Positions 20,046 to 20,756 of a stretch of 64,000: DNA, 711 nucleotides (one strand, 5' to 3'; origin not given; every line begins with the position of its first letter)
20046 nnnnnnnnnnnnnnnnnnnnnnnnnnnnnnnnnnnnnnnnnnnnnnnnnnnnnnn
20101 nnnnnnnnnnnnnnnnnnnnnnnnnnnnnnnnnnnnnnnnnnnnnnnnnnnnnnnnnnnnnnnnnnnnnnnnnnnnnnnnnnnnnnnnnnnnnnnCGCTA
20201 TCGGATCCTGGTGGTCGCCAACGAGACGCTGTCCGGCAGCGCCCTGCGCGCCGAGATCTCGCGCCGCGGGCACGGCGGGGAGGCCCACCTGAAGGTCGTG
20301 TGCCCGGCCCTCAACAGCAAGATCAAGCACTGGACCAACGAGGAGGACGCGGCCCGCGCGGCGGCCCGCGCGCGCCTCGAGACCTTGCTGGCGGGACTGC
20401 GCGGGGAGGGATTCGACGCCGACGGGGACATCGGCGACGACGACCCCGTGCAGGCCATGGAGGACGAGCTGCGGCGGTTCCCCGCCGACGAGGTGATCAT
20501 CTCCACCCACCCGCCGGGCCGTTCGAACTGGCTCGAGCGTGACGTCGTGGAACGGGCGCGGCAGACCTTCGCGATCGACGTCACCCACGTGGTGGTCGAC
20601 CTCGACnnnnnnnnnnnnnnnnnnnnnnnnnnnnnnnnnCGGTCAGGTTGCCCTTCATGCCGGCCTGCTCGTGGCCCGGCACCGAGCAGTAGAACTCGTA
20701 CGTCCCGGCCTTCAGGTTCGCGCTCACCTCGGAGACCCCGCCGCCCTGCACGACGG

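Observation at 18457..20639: Three copies of an unrecognised ~125-aa domain are translationally coupled into the cytochrome c oxidase operon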

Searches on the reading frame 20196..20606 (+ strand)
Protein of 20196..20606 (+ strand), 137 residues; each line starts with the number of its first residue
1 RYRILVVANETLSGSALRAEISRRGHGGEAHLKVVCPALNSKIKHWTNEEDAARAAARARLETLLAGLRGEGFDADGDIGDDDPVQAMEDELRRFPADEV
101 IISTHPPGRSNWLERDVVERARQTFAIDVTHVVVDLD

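Call 25: find_related_loci(query=A3, collection=genome_contigs, flank=10000)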
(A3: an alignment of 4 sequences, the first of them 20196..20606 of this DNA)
Query A3 (137 aa) in genome_contigs; peptide patterns used: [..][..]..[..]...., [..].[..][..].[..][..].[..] (x = any residue, [..] = any of these).
600 stretches matched a pattern (row limit reached: there are more); 528 encode a relative of the query (tblastn E <= 1e-3); the best 80 are kept; 80 distinct loci.
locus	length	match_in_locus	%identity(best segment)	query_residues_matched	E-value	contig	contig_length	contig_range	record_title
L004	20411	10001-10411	66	1-137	3e-55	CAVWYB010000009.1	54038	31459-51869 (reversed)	MAG: uncultured Solirubrobacterales bacterium isolate MFD09267.bin.2.330 genome assembly, contig: contig_129682, whole g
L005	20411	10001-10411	61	1-137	2e-54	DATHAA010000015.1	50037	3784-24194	MAG TPA_asm: Gaiellaceae bacterium isolate SMAG_U10678 k141_473922, whole genome shotgun sequence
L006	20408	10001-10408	60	1-136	9e-54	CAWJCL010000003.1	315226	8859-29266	MAG: uncultured Actinomycetes bacterium isolate MFD04944.bin.1.73 genome assembly, contig: contig_53373, whole genome sh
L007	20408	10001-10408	65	2-137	9e-54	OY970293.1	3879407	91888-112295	MAG: uncultured Solirubrobacterales bacterium isolate MFD04850.bin.c.1 genome assembly, chromosome: 1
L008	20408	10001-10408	61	1-137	1e-52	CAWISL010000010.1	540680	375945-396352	MAG: uncultured Actinomycetes bacterium isolate MFD09267.bin.1.386 genome assembly, contig: contig_61675, whole genome s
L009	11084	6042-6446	67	3-137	1e-52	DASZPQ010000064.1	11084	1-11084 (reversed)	MAG TPA_asm: Gaiellaceae bacterium isolate SMAG_U5975 k141_74656, whole genome shotgun sequence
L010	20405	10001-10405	65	3-137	2e-52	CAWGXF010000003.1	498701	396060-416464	MAG: uncultured Thermoleophilia bacterium isolate MFD02416.bin.2.167 genome assembly, contig: contig_26822, whole genome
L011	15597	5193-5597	63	3-137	4e-52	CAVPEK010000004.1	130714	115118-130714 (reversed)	MAG: uncultured Thermoleophilia bacterium isolate MFD10113.bin.2.39 genome assembly, contig: contig_18409, whole genome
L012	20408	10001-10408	60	2-137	5e-52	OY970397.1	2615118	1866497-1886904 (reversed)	MAG: uncultured Actinomycetes bacterium isolate MFD09267.bin.c.1 genome assembly, chromosome: 1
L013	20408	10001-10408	63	2-137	1e-51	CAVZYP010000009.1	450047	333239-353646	MAG: uncultured Thermoleophilia bacterium isolate MFD06298.bin.1.144 genome assembly, contig: contig_9919, whole genome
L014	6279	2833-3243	61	1-137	1e-51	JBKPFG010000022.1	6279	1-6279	MAG: Actinomycetota bacterium isolate HAY_GM_MAG_00027 HAY_GM_000000075857, whole genome shotgun sequence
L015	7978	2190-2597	61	2-137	1e-51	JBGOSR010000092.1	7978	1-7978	MAG: Gaiellaceae bacterium isolate OBJ_0618_7090110_182 k141_4682104_length_7978_cov_11.8302, whole genome shotgun seque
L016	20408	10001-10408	61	1-137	2e-51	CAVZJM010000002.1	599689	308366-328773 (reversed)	MAG: uncultured Actinomycetes bacterium isolate MFD00962.bin.1.317 genome assembly, contig: contig_114161, whole genome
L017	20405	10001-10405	61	3-137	5e-51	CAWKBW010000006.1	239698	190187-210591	MAG: uncultured Actinomycetes bacterium isolate MFD03066.bin.2.225 genome assembly, contig: contig_24147, whole genome s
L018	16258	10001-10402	62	3-136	3e-51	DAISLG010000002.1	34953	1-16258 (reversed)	MAG TPA_asm: Gaiellaceae bacterium isolate CTOTU41335 NODE_575_length_34953_cov_11.256490, whole genome shotgun sequence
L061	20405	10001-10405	59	2-136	1e-48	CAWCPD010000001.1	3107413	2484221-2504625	MAG: uncultured Actinomycetota bacterium isolate MFD04944.bin.2.65 genome assembly, contig: contig_22741, whole genome s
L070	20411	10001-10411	61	1-137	6e-48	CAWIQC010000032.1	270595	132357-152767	MAG: uncultured Thermoleophilia bacterium isolate MFD05454.bin.2.105 genome assembly, contig: contig_88038, whole genome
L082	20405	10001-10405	59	3-137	2e-47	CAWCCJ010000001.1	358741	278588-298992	MAG: uncultured Actinomycetes bacterium isolate MFD08700.bin.2.94 genome assembly, contig: contig_1067, whole genome sho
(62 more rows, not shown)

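Call 38: search_protein_representatives(alignment_id=A4)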
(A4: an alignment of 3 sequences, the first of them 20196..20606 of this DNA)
Query: 3 sequences, 134 profile positions. Proteins with E-value up to 0.001 (for the whole library): 4912; up to 1e-10: 2364; up to 1e-30: 156. The best 150 are listed.
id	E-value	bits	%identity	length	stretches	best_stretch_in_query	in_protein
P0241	5.2e-86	301.6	-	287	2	1-134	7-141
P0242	5.2e-82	288.7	-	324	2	1-133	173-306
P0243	3.0e-69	247.4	-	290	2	1-134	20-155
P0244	3.9e-69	247.0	-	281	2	1-133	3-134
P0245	8.6e-67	239.4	-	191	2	1-132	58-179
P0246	3.5e-66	237.5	-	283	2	1-133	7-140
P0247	2.2e-64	231.7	-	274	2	1-132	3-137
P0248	1.0e-59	216.5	-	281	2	1-130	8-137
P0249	8.8e-58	210.3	-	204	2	2-134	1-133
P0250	1.1e-51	190.6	-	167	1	1-127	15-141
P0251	4.8e-51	188.5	-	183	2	1-134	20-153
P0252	5.4e-48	178.6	-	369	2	12-93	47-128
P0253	8.3e-48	178.0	-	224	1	1-133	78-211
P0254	1.1e-47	177.6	-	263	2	1-134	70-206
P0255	1.8e-47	176.9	-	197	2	33-134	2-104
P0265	1.1e-42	161.4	-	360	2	1-129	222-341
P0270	2.7e-42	160.1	-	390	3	1-133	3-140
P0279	9.4e-41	155.2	-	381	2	1-130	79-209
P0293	3.0e-38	147.0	-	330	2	2-132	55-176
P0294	4.2e-38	146.6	-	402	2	1-124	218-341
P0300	1.1e-37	145.2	-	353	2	1-132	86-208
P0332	2.2e-34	134.5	-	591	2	2-132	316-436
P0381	8.5e-32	126.2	-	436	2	2-130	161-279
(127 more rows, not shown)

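Call 40: search_protein_families(library=pfam, proteins=[P0242, P0252, P0265, P0270, P0279, P0294, P0332, P0381, P0300, P0293], max_evalue=0.001)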
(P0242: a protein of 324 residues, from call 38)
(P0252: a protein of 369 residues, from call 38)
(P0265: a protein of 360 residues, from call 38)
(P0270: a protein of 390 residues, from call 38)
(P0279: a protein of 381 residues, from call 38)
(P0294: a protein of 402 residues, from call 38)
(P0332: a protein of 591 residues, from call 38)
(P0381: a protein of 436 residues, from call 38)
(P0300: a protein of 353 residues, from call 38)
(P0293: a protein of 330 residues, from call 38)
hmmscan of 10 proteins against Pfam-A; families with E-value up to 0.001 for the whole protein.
P0242 (324 aa): 0 families

P0252 (369 aa): 0 families

P0265 (360 aa): 0 families

P0270 (390 aa): 0 families

P0279 (381 aa): 0 families

P0294 (402 aa): 1 family
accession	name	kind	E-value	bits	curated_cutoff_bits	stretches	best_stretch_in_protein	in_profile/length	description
PF18026.6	Exog_C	-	0.00063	20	29.5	0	265-292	13-43/49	Endo/exonuclease (EXOG) C-terminal domain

P0332 (591 aa): 1 family
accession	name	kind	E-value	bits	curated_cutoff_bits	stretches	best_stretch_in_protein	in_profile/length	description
PF00115.25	COX1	-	5.8e-75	253.2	34.8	1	1-244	201-400/436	Cytochrome C and Quinol oxidase polypeptide I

P0381 (436 aa): 1 family
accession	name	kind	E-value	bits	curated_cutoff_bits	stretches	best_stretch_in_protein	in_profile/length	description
PF00115.25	COX1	-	2.1e-25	89.9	34.8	1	1-72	357-434/436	Cytochrome C and Quinol oxidase polypeptide I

P0300 (353 aa): 0 families

P0293 (330 aa): 0 families
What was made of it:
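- Tried and rejected: Only COX1 was found (call 40).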

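Call 42: find_homologous_proteins(query=P0381, max_evalue=0.001)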
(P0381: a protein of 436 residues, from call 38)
Query P0381 (436 aa): 2680 proteins with E <= 0.001 among 8000 candidates; the best 120 are listed.
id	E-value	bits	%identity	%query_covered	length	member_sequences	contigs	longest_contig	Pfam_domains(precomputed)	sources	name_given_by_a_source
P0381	1.4e-291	984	100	100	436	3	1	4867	PF00115.26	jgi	jgi:hypothetical protein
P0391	6.5e-239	811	86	94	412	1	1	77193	PF00115.26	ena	-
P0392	3.3e-233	792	78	100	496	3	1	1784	PF00115.26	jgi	jgi:hypothetical protein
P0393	9.8e-206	701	100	75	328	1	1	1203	-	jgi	jgi:hypothetical protein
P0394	5.7e-169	580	59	98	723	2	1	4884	PF00115.26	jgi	jgi:heme/copper-type cytochrome/quinol oxidase subunit 1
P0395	1.2e-161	556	58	99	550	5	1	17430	PF00115.26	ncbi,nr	ncbi:MAG: cytochrome c oxidase subunit, partial [Miltoncostaeaceae bacterium]|nr:cytochrome c oxidas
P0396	4.9e-158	544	57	99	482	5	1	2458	PF00115.26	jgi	jgi:hypothetical protein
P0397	1.1e-155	536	59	92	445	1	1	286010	PF00115.26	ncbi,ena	-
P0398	6.8e-155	534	59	90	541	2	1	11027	PF00115.26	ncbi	ncbi:MAG: cytochrome c oxidase subunit I, partial [Miltoncostaeaceae bacterium]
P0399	1.4e-153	530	58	92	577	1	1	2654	PF00115.26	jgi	jgi:hypothetical protein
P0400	2.7e-153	529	54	99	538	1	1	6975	PF00115.26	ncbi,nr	ncbi:MAG: cbb3-type cytochrome c oxidase subunit I, partial [Thermoleophilia bacterium]|nr:cbb3-type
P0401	4.2e-149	515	53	99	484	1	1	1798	PF00115.26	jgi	-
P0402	1.5e-148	513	56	92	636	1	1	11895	PF00115.26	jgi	jgi:hypothetical protein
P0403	1.6e-141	490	54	95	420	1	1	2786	PF00115.26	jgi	jgi:hypothetical protein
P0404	2.4e-140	486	55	89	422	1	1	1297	PF00115.26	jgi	jgi:Cytochrome C and Quinol oxidase polypeptide I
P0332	1.0e-116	408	48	99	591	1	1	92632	PF00115.26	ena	-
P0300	1.6e-92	328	49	73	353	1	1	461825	-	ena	-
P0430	1.5e-83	299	51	61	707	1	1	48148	PF00510.24,PF00115.26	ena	-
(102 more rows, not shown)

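Call 43: find_encoding_contigs(protein=P0397, flank=8000, max_places=1)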
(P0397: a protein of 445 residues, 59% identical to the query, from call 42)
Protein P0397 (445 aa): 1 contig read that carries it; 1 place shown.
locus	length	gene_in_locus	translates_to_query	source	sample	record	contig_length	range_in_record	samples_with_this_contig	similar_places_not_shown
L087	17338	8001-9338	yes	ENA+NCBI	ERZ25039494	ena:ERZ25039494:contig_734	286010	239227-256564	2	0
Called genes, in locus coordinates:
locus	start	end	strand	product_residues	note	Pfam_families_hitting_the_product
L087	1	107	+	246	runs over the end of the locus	-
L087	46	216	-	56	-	-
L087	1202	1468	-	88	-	-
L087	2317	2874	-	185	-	PF00872:Transposase_mut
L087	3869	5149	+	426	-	PF18944:DUF5691, PF06779:MFS_4 (weak), PF12832:MFS_1_like (weak), PF07690:MFS_1, PF12832:MFS_1_like (weak), PF07690:MFS_1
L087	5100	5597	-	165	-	PF02566:OsmC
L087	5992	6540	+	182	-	PF13473:Cupredoxin_1, PF00116:COX2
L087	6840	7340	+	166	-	PF00115:COX1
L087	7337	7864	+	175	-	PF00115:COX1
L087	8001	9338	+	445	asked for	PF00115:COX1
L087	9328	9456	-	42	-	-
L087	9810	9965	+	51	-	PF00510:COX3 (weak)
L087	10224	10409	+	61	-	-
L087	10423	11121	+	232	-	PF00106:adh_short, PF08659:KR, PF13561:adh_short_C2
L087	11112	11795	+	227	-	PF01427:Peptidase_M15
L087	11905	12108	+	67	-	-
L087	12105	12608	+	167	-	PF07366:SnoaL (weak), PF12680:SnoaL_2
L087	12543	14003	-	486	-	PF00196:GerE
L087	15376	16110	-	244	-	PF03009:GDPD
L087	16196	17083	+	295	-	PF01040:UbiA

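Call 44: find_encoding_contigs(protein=P0395, flank=8000, max_places=1)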
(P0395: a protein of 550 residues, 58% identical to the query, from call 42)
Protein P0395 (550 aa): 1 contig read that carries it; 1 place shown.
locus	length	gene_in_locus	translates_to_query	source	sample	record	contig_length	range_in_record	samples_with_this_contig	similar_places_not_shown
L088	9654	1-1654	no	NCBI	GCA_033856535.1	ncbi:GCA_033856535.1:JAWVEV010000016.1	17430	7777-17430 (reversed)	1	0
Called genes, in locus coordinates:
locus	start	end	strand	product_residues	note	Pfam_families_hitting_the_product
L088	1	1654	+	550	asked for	PF00115:COX1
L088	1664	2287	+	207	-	PF00510:COX3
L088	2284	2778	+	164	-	PF13442:Cytochrome_CBB3, PF00034:Cytochrom_C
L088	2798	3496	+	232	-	PF00106:adh_short, PF08659:KR, PF23441:SDR (weak), PF01370:Epimerase (weak), PF13561:adh_short_C2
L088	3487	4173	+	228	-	PF01427:Peptidase_M15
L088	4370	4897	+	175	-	-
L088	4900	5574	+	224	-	PF04542:Sigma70_r2 (weak), PF08281:Sigma70_r4_2, PF04545:Sigma70_r4 (weak)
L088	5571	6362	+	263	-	-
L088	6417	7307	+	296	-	PF01040:UbiA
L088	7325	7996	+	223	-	PF13191:AAA_16, PF00005:ABC_tran, PF02463:SMC_N (faint), PF13555:AAA_29 (faint), PF13401:AAA_22 (weak), PF13304:AAA_21 (faint)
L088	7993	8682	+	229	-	PF01061:ABC2_membrane, PF03379:CcmB, PF12730:ABC2_membrane_4 (weak), PF12698:ABC2_membrane_3 (weak)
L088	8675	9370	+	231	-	PF01578:Cytochrom_C_asm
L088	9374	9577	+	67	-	-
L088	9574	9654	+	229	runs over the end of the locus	PF13241:NAD_binding_7, PF14824:Sirohm_synth_M, PF10414:CysG_dimeriser (weak)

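Call 45: find_encoding_contigs(protein=P0402, flank=8000, max_places=1)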
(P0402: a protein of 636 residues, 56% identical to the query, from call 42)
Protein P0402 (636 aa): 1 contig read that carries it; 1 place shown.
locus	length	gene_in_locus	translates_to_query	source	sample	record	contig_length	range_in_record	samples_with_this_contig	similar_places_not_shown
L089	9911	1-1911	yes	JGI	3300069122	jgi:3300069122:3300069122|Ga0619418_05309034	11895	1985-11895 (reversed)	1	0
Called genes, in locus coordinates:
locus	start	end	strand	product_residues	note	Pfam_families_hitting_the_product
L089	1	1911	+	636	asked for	PF00115:COX1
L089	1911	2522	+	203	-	PF00510:COX3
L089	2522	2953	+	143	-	PF00034:Cytochrom_C, PF13442:Cytochrome_CBB3 (weak)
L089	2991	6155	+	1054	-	PF13185:GAF_2 (weak), PF00989:PAS (faint), PF00990:GGDEF, PF00563:EAL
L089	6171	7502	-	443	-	PF07394:DUF1501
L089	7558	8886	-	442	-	PF08811:DUF1800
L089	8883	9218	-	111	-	-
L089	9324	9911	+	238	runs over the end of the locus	PF01427:Peptidase_M15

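Call 79: predict_structure(alignment_id=A6)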
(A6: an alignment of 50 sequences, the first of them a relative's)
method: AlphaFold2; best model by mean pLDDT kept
length: 723 residues; sequences in the alignment: 50
mean_pLDDT: 70.4   pTM: 0.45
mean pLDDT of the five models: 70.4, 68.4, 67.6, 65.3, 63.4
residues with pLDDT >= 90: 254; 70-90: 116; 50-70: 183; < 50: 170
segments of 3 or more residues with pLDDT < 50: 1-12, 28-47, 76-79, 104-113, 133-181, 389-435, 437-440, 442-446, 717-723
pLDDT, mean of each block of 10 residues (from residue 1): 34 52 48 33 44 53 55 49 52 55 47 51 60 46 43 43 40 42 52 55 59 62 63 68 75 66 56 61 72 77 81 92 88 71 65 86 93 93 74 38 31 32 34 42 59 96 97 92 95 95 92 96 95 96 92 95 96 89 93 91 91 94 87 92 94 92 95 95 86 85 96 64 42
secondary structure, 60 per line:
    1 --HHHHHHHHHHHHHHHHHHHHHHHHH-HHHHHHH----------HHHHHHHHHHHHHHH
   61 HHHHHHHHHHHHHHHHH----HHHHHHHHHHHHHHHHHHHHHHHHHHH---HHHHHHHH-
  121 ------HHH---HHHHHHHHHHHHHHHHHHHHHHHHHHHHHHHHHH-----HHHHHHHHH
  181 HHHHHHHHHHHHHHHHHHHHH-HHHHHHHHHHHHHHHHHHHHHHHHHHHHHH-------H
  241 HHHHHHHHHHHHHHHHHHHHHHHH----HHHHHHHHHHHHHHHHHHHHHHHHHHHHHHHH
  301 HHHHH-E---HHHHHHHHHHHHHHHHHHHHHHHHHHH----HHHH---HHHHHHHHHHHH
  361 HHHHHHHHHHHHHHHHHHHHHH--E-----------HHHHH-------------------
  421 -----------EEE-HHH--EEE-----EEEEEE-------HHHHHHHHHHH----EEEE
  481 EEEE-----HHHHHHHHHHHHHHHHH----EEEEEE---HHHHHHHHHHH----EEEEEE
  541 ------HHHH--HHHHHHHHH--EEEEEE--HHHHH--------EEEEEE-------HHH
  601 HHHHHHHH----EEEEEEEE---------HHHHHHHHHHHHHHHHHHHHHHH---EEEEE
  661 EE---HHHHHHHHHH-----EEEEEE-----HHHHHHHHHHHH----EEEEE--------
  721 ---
elements in order (helices of 4 or more, strands of 3 or more residues): H3-27 H29-35 H46-77 H82-108 H112-119 H133-166 H172-201 H203-232 H240-264 H269-305 H311-337 H342-345 H349-382 H397-401 E432-434 E441-443 E449-454 H462-472 E477-484 H490-506 E511-516 H520-530 E535-540 H547-550 H553-561 E564-569 H572-576 E585-590 H598-608 E613-620 H630-652 E656-662 H666-675 E681-686 H692-703 E708-712
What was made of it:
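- On Subunit of the aa3-type oxidase complex (functional membership): The AlphaFold fusion model gave no confident interface (call 79).
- The AlphaFold model of the fusion gives a disordered linker and pTM 0.45, so there is no confident docking pose on COX1 (call 79).
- Tried and rejected: The result is inconclusive (call 79).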
